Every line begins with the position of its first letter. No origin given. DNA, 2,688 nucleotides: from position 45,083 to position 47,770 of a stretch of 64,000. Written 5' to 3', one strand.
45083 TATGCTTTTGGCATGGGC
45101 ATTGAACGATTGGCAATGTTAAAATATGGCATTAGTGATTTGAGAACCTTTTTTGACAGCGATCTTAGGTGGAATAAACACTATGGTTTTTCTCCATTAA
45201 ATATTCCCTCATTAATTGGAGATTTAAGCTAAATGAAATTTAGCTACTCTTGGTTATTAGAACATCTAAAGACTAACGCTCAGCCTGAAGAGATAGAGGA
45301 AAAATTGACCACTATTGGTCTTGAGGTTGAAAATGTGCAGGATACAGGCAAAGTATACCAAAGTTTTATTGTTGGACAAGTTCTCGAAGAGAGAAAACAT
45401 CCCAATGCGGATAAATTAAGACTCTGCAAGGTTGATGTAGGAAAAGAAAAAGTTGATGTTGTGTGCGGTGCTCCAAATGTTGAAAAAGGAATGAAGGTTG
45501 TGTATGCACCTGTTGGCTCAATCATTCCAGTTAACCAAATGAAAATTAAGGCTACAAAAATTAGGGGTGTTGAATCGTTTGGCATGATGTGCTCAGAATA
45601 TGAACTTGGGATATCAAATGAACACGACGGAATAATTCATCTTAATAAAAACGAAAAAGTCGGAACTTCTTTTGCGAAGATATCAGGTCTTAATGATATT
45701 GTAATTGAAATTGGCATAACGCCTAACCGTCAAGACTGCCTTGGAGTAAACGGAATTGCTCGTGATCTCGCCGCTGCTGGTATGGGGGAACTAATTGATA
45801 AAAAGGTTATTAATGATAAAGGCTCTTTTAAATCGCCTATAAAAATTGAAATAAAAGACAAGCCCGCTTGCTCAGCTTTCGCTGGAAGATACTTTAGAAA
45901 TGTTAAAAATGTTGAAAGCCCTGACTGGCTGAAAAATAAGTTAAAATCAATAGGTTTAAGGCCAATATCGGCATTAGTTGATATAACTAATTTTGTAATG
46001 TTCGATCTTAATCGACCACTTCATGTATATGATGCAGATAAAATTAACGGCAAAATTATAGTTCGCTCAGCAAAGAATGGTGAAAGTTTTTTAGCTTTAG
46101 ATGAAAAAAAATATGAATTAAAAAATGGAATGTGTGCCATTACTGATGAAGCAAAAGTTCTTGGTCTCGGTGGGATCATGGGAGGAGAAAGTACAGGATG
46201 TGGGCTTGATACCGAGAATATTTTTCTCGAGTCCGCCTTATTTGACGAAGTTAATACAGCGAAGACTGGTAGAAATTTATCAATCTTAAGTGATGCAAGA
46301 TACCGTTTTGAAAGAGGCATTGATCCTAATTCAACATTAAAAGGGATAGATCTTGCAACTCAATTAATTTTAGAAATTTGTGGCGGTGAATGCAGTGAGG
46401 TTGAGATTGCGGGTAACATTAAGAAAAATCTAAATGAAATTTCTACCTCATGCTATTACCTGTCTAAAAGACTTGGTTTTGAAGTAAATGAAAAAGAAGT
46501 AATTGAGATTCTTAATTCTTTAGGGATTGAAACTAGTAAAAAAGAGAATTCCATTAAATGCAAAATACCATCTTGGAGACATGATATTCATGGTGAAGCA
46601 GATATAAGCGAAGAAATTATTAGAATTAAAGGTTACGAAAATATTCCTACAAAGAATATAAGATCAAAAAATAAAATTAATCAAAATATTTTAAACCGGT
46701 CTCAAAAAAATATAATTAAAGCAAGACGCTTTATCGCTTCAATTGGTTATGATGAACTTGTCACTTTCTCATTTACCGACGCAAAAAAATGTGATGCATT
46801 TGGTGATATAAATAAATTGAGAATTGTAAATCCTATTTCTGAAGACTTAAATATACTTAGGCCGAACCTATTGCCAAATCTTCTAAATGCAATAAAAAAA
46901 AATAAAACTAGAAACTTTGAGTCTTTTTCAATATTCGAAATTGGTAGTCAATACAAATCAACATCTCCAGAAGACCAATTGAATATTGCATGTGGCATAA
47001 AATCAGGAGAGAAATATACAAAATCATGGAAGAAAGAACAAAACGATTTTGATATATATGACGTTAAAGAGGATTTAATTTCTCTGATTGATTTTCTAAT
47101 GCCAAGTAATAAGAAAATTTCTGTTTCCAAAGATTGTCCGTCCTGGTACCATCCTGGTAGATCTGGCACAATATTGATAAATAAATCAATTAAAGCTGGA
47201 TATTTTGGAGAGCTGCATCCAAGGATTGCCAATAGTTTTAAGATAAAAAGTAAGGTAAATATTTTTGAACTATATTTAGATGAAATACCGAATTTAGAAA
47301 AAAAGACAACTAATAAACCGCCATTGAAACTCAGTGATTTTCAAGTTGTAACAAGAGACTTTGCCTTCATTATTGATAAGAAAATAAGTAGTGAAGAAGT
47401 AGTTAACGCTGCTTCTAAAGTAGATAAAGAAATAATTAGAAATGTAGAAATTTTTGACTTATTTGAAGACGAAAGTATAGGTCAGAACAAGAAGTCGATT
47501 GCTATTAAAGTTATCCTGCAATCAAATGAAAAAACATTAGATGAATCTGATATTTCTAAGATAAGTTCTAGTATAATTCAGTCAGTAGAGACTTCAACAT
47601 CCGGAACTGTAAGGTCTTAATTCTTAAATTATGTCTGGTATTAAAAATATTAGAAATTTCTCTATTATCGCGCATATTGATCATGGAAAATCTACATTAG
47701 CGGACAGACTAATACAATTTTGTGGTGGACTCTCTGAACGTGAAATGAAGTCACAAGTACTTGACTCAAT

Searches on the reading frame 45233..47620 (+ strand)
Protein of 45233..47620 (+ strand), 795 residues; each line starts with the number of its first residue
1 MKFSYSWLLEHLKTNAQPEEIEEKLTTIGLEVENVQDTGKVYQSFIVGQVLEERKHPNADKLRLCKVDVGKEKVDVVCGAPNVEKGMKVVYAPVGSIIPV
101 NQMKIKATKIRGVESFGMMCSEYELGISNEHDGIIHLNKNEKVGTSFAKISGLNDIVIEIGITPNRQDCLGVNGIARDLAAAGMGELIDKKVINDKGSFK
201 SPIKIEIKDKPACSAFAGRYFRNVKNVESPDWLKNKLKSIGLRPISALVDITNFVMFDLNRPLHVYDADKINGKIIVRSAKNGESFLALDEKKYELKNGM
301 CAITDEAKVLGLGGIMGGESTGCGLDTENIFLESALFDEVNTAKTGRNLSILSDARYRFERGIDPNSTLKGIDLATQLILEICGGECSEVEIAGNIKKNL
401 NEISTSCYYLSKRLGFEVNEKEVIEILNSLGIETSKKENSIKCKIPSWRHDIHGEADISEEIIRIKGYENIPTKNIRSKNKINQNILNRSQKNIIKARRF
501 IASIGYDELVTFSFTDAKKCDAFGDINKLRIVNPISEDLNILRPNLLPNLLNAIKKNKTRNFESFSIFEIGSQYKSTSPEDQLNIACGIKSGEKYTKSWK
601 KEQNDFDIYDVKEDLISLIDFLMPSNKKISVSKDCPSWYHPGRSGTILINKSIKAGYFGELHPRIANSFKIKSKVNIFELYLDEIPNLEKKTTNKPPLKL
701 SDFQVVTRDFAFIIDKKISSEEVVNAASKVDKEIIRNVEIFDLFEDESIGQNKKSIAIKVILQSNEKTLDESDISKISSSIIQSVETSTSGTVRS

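Call 27: search_protein_families(library=pfam, proteins=[window:45233-47620:+], max_evalue=0.00001)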
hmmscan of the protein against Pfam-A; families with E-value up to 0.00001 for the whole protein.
window:45233-47620:+ (795 aa): 6 families
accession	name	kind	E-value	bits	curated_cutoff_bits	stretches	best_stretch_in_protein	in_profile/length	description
PF03483.22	B3_4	-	3.4e-65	219.3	29.3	1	212-384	1-174/174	B3/4 domain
PF17759.6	tRNA_synthFbeta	-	2.3e-43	148.6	22.4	1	482-682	10-214/214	Phenylalanyl tRNA synthetase beta chain CLM domain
PF03147.19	FDX-ACB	-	1.3e-24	86.9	31.1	1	701-794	1-94/94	Ferredoxin-fold anticodon binding domain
PF03484.21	B5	-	2.2e-21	76.3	28.6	1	405-468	3-67/67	tRNA synthetase B5 domain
PF01588.26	tRNA_bind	-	5.7e-21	74.9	27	1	46-145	2-95/96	Putative tRNA binding domain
PF18262.7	PhetRS_B1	-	9e-06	26.3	26.8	0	114-180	22-78/83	Phe-tRNA synthetase beta subunit B1 domain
